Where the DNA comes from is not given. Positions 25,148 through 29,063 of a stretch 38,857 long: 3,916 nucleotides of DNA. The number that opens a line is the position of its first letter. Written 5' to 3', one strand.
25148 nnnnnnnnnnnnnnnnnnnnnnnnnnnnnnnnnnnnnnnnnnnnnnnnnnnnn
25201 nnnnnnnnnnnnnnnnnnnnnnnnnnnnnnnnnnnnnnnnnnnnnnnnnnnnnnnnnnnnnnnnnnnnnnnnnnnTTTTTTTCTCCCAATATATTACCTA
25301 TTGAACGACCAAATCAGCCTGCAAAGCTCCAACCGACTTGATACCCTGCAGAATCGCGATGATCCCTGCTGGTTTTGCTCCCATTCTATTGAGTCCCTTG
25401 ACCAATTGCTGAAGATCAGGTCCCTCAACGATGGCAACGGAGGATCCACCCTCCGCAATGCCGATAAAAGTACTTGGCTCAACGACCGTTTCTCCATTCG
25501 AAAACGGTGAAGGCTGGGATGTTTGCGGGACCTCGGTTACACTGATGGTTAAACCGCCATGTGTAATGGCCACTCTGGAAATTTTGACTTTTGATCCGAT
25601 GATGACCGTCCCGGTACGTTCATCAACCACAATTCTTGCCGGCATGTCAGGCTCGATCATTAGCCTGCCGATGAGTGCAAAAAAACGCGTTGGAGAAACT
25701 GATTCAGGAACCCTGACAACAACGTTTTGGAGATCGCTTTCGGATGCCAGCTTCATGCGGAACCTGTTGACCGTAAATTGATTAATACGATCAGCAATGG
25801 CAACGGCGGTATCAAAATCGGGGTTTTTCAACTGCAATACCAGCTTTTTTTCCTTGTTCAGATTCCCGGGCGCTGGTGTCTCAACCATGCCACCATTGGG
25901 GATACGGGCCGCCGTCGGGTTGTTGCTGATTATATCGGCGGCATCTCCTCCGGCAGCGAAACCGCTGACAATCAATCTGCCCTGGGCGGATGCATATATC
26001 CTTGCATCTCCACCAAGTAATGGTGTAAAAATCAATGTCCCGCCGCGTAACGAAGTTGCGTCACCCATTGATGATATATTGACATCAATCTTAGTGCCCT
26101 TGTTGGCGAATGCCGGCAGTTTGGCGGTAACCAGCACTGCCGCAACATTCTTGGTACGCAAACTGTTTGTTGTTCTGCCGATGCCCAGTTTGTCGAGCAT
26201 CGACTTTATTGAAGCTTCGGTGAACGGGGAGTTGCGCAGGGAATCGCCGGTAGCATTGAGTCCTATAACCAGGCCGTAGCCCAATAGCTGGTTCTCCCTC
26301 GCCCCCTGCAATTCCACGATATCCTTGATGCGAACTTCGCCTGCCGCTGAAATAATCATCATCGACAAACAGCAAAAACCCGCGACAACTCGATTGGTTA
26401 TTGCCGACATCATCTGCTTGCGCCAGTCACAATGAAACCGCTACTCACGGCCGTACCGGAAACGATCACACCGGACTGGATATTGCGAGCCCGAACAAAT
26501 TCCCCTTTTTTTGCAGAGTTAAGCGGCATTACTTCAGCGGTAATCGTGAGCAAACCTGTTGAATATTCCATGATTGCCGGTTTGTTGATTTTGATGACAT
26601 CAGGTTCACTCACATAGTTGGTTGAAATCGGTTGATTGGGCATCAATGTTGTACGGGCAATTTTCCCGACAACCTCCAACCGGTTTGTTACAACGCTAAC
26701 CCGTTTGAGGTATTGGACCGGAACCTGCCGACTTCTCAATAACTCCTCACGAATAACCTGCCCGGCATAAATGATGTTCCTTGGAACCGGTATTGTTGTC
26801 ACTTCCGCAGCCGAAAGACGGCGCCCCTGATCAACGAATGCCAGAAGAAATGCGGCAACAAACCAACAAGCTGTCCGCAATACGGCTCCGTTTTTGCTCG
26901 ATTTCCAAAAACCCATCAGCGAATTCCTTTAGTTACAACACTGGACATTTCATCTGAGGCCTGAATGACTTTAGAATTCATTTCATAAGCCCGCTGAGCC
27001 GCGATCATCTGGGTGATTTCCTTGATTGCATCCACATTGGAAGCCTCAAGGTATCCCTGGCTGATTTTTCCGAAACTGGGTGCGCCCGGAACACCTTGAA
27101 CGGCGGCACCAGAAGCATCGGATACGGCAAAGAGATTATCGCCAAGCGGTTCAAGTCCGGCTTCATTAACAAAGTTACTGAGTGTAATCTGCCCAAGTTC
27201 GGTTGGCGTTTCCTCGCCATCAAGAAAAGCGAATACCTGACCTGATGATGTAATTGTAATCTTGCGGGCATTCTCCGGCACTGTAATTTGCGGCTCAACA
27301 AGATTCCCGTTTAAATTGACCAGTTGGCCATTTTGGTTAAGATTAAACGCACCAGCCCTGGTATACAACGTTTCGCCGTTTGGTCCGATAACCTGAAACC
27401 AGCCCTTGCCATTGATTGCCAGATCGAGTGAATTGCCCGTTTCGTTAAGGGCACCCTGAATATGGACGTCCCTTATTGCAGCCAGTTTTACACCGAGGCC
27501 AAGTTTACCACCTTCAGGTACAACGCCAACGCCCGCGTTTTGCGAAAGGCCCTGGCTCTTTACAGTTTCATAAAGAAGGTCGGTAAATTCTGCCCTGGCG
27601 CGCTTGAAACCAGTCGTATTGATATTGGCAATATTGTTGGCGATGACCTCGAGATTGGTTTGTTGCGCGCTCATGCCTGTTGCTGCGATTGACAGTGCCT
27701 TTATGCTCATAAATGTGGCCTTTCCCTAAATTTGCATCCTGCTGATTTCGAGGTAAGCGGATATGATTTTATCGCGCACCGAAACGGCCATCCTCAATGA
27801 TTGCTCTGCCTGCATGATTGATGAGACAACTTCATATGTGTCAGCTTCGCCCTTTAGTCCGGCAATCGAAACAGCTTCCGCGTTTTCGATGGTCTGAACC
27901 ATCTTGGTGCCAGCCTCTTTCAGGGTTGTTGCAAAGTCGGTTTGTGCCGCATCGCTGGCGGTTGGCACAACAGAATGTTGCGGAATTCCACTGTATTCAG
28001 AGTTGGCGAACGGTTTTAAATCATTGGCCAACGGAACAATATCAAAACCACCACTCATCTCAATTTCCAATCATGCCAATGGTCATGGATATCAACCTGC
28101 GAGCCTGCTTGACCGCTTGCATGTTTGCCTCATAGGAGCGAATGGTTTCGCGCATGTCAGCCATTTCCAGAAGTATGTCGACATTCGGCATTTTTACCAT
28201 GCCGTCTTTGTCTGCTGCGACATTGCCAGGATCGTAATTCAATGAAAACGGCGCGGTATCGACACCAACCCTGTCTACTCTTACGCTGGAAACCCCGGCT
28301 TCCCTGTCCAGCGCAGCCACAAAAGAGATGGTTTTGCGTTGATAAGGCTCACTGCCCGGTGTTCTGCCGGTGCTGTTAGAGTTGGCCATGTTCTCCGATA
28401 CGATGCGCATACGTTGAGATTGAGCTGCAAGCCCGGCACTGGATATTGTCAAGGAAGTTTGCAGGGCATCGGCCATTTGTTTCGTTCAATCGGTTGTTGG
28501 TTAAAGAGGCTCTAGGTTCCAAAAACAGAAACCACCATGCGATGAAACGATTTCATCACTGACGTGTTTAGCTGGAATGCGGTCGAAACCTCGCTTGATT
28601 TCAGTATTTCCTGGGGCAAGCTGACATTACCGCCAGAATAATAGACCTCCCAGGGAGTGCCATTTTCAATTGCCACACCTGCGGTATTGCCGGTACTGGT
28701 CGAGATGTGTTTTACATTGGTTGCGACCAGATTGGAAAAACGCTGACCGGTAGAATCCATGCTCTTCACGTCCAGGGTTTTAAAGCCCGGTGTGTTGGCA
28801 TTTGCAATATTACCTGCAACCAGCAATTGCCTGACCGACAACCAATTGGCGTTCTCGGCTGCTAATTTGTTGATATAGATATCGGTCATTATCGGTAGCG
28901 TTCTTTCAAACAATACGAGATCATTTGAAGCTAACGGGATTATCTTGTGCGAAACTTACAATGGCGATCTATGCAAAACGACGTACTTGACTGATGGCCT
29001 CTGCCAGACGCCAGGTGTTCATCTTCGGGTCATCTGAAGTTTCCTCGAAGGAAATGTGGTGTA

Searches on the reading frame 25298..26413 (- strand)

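Call 30: search_protein_families(library=pfam, proteins=[window:25298-26413:-], max_evalue=0.001)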
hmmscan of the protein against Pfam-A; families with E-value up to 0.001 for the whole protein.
window:25298-26413:- (371 aa): 1 family
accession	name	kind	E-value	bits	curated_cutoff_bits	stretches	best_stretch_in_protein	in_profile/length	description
PF02119.21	FlgI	-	6.4e-124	413.8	25.3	1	28-370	1-343/343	Flagellar P-ring protein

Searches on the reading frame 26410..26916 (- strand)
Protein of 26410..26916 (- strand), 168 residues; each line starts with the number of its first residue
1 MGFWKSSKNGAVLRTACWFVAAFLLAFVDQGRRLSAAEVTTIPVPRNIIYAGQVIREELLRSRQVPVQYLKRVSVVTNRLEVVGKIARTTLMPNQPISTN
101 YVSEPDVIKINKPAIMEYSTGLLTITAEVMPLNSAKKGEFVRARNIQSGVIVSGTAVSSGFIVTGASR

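Call 30: search_protein_families(library=pfam, proteins=[window:26410-26916:-], max_evalue=0.001)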
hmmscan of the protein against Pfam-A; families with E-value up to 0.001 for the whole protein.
window:26410-26916:- (168 aa): 2 families
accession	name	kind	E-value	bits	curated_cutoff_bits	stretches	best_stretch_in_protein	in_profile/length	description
PF13144.11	ChapFlgA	-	3.9e-17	62.9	23.8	1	44-160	5-118/122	Chaperone for flagella basal body P-ring formation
PF08666.17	SAF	-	5.4e-07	30.5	21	1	49-100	10-60/63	SAF domain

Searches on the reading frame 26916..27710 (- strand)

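Call 30: search_protein_families(library=pfam, proteins=[window:26916-27710:-], max_evalue=0.001)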
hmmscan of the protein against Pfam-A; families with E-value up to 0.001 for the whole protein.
window:26916-27710:- (264 aa): 3 families
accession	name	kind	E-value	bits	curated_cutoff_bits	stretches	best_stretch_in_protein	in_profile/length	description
PF22692.1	LlgE_F_G_D1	-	7.7e-26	90.5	27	1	98-161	1-64/64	Flagellar hook protein FlgE/F/G D1 domain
PF06429.18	Flg_bbr_C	-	3.4e-20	71.7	23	1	218-258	2-42/46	Flagellar basal body rod FlgEFG protein C-terminal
PF00460.25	Flg_bb_rod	-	4.1e-12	46.2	20.7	1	7-36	2-31/31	Flagella basal body rod protein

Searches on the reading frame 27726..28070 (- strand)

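Call 30: search_protein_families(library=pfam, proteins=[window:27726-28070:-], max_evalue=0.001)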
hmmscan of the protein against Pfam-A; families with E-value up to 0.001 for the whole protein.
window:27726-28070:- (114 aa): 1 family
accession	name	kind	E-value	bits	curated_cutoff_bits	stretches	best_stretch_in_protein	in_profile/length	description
PF02049.23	FliE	-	1.9e-18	66.8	22.4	1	35-114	9-89/89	Flagellar hook-basal body complex protein FliE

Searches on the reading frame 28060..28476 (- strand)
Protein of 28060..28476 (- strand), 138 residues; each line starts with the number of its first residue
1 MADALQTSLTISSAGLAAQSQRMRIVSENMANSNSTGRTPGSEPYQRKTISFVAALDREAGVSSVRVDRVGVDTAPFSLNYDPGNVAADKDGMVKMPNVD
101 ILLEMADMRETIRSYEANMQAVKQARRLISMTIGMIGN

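Call 30: search_protein_families(library=pfam, proteins=[window:28060-28476:-], max_evalue=0.001)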
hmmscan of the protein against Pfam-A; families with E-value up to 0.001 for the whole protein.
window:28060-28476:- (138 aa): 2 families
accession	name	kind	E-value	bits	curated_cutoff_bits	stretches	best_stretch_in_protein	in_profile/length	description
PF06429.18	Flg_bbr_C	-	7.1e-09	35.5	23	1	91-133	2-44/46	Flagellar basal body rod FlgEFG protein C-terminal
PF00460.25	Flg_bb_rod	-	0.00033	21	20.7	1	12-37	4-29/31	Flagella basal body rod protein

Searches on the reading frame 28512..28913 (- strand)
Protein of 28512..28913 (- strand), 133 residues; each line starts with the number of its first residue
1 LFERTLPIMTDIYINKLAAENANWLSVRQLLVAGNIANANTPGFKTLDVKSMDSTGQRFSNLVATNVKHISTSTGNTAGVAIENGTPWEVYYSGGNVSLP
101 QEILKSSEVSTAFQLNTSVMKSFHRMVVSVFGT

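Call 31: search_protein_families(library=pfam, proteins=[window:28512-28913:-], max_evalue=0.001)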
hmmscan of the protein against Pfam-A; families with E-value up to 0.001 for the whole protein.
window:28512-28913:- (133 aa): 1 family
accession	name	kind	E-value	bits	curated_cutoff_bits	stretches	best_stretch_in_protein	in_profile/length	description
PF00460.25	Flg_bb_rod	-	5.4e-05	23.5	20.7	1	27-45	13-31/31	Flagella basal body rod protein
